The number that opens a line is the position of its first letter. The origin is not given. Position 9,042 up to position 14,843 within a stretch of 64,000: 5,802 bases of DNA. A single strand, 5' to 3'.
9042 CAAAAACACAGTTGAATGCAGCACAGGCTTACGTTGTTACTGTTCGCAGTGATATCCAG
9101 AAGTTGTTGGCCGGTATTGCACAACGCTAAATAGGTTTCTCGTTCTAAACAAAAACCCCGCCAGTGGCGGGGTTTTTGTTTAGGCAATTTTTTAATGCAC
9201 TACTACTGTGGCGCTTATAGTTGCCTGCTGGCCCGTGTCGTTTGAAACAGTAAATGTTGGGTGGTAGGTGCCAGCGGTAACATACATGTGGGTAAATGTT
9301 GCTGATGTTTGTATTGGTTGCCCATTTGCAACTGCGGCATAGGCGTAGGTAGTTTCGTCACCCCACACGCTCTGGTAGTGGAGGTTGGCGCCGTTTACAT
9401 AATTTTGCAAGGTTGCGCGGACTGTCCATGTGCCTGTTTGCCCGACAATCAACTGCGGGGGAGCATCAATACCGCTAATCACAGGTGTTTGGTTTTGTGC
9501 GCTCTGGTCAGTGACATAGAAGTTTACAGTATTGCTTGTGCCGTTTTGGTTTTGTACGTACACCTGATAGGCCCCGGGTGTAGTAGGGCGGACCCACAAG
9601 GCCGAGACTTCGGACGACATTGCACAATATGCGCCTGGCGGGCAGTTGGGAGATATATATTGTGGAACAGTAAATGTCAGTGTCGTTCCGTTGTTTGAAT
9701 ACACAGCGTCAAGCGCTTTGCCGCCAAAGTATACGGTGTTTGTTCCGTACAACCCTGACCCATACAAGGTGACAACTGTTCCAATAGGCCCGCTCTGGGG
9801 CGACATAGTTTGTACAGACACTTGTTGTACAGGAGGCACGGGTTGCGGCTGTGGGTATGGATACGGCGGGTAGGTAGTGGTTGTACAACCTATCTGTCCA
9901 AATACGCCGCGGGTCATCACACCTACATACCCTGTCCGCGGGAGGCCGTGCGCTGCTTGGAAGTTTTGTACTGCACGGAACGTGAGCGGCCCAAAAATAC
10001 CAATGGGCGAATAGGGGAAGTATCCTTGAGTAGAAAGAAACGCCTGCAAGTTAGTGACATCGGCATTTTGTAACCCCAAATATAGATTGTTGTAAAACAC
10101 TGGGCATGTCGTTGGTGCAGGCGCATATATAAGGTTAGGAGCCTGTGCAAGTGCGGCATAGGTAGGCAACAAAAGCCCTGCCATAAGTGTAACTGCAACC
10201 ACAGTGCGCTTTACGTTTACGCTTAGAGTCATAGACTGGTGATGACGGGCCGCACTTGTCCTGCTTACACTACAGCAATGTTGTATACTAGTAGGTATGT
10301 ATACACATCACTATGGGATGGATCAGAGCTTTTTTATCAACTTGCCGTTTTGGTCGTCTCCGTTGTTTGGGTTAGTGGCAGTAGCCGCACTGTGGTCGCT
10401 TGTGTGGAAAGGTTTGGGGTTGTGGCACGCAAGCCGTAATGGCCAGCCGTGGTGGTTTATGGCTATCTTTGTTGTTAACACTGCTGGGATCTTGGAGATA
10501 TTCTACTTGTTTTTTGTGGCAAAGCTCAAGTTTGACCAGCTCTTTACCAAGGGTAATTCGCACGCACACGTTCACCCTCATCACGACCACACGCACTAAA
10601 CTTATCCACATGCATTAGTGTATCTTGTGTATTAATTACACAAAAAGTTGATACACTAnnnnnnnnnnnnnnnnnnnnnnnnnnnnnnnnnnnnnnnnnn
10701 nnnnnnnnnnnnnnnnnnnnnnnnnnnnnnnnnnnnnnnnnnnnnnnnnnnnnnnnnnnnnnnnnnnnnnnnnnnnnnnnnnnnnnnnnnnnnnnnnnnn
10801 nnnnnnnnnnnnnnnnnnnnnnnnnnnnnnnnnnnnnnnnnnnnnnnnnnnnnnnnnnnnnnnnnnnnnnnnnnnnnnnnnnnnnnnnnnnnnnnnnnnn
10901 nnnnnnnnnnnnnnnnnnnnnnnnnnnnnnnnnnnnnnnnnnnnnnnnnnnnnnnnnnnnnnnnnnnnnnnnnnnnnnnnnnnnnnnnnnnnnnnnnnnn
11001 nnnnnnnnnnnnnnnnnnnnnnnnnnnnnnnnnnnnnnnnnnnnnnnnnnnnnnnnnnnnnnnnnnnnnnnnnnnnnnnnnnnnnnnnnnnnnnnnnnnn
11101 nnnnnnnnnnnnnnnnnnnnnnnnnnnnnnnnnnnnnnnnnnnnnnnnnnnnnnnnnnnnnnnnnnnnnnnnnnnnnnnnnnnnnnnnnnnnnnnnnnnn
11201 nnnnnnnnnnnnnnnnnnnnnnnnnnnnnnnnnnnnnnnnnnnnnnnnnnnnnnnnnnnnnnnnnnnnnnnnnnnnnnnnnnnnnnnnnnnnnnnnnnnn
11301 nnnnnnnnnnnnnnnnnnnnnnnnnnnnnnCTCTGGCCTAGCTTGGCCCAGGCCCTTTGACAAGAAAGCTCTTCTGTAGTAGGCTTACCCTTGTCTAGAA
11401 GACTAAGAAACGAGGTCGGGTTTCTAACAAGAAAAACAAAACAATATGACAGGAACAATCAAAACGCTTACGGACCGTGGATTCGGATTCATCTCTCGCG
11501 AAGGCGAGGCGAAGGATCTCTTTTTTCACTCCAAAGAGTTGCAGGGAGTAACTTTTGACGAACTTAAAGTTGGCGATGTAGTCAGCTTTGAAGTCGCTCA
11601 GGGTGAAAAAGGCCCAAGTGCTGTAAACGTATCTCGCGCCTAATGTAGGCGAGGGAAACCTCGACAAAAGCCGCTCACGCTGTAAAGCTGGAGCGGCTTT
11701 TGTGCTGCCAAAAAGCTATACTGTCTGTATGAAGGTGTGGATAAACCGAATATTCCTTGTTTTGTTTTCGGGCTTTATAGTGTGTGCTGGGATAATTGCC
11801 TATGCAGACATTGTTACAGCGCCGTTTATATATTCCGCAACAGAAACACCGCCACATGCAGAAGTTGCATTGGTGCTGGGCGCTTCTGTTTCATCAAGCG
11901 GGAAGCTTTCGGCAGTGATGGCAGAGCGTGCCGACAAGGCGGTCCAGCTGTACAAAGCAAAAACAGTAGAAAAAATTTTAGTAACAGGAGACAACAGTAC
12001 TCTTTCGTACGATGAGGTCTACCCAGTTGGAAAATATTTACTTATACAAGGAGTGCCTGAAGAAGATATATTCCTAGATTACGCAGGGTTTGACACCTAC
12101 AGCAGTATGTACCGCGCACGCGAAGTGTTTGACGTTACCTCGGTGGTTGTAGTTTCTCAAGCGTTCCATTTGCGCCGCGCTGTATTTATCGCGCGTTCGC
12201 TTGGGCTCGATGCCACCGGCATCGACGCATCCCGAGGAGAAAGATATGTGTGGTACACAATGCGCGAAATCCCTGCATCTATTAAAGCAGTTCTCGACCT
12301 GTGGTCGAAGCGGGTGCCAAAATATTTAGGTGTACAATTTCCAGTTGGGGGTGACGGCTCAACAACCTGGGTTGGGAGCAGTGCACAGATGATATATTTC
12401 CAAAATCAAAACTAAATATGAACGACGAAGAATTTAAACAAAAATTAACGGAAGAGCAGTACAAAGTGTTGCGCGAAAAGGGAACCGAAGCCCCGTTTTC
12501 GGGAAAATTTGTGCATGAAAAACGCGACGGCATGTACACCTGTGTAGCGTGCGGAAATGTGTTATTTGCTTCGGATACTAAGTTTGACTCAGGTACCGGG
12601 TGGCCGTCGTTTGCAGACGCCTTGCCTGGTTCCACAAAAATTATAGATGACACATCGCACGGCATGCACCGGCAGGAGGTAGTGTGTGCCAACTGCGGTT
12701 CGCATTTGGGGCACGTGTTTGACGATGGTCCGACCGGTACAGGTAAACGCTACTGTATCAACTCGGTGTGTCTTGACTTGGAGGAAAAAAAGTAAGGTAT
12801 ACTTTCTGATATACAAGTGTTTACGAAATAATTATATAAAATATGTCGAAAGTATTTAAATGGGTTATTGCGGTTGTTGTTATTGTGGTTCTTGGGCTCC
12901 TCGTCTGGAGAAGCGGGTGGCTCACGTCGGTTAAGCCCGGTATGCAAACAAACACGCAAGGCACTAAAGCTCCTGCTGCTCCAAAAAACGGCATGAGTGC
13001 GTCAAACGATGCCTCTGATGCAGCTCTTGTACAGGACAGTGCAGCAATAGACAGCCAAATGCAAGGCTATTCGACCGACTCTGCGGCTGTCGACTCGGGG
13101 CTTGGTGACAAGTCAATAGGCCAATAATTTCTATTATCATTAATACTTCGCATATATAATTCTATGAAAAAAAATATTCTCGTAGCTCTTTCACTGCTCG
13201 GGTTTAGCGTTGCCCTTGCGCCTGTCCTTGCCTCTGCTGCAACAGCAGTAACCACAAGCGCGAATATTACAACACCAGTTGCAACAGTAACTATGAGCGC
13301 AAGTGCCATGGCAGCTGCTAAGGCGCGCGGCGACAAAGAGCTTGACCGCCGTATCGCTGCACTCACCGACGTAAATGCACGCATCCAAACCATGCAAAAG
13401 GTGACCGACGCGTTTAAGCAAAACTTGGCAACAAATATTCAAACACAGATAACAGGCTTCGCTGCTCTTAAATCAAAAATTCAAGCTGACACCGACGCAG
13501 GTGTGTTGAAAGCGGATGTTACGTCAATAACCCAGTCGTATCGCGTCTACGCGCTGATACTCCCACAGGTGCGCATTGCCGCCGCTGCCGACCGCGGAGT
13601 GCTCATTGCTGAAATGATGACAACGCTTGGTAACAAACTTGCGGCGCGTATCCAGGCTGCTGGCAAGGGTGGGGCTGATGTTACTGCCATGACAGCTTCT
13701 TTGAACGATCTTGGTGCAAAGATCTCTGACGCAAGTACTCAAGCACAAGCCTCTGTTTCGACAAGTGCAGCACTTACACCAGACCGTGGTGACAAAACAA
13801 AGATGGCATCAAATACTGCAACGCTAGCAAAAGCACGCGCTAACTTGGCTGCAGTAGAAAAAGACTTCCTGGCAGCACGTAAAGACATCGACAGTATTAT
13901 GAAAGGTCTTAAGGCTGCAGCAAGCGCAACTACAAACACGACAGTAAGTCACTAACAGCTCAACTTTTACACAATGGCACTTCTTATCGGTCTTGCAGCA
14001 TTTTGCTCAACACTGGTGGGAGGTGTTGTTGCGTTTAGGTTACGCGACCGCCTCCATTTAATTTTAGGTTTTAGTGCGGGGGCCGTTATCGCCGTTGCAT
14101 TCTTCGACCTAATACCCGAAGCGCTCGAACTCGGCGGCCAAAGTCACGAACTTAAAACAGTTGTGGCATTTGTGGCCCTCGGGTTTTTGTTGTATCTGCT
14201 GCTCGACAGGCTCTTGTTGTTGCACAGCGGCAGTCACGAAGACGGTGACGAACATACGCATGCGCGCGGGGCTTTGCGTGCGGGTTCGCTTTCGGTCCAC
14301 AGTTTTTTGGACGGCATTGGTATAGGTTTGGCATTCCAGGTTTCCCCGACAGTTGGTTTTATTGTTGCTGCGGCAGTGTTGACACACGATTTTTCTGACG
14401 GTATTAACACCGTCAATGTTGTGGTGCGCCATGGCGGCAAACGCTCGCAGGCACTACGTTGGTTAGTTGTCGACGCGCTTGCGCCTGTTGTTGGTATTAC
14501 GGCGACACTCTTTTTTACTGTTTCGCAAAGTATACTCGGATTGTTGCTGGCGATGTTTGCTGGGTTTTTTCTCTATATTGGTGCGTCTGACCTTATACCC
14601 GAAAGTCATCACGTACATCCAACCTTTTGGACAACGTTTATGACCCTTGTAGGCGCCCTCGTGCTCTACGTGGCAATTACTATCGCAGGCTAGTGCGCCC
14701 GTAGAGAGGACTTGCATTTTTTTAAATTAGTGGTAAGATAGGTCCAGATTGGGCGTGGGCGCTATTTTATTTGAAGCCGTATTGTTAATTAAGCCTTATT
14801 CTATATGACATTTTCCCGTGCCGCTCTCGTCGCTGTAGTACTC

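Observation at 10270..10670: Candidate SOS operator: paired perfect palindromes built from TACAC/GTGTA half-sites overlapping the lexA start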

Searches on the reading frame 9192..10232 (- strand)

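Call 5: search_protein_families(library=pfam, proteins=[window:9192-10232:-])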
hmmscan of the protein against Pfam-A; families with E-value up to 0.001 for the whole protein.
window:9192-10232:- (346 aa): 3 families
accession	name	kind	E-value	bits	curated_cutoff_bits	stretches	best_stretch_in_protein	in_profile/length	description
PF01471.23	PG_binding_1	-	9.1e-13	48.6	23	1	56-108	2-54/57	Putative peptidoglycan binding domain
PF00801.26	PKD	-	0.00012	22.5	23.5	1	291-340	27-76/80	PKD domain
PF18911.6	PKD_4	-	0.00036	21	27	1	247-344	1-84/85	PKD domain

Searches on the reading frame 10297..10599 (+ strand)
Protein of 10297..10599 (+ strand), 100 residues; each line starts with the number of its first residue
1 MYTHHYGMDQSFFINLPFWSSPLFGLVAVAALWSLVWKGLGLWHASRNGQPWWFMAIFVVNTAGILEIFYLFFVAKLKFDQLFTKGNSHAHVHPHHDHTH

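Call 5: search_protein_families(library=pfam, proteins=[window:10297-10599:+])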
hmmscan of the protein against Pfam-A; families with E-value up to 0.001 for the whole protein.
window:10297-10599:+ (100 aa): 1 family
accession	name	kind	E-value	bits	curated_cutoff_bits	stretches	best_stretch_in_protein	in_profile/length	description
PF18893.5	DUF5652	-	9.4e-21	73.8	23.4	1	23-76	12-65/71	Family of unknown function (DUF5652)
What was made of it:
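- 10297..10599 (+): DUF5652 small membrane protein gene with a His-rich C-terminus. It is an upstream neighbour with its own promoter. Pfam PF18893 at 9.4e-21 (call 5).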

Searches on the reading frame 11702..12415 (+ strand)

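Call 5: search_protein_families(library=pfam, proteins=[window:11702-12415:+])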
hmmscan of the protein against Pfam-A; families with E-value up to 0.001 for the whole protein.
window:11702-12415:+ (237 aa): 1 family
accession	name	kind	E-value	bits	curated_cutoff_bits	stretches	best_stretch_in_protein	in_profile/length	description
PF02698.23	DUF218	-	2.6e-22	79.6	27.6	1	55-171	2-105/133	DUF218 domain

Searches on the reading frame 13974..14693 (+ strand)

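Call 22: search_protein_families(library=pfam, proteins=[window:13974-14693:+], max_evalue=0.00001)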
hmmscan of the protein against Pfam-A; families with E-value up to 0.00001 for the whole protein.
window:13974-14693:+ (239 aa): 1 family
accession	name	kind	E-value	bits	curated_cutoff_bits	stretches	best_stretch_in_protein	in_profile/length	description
PF02535.28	Zip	-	4.3e-24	85.8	35.1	2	105-230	184-318/323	ZIP Zinc transporter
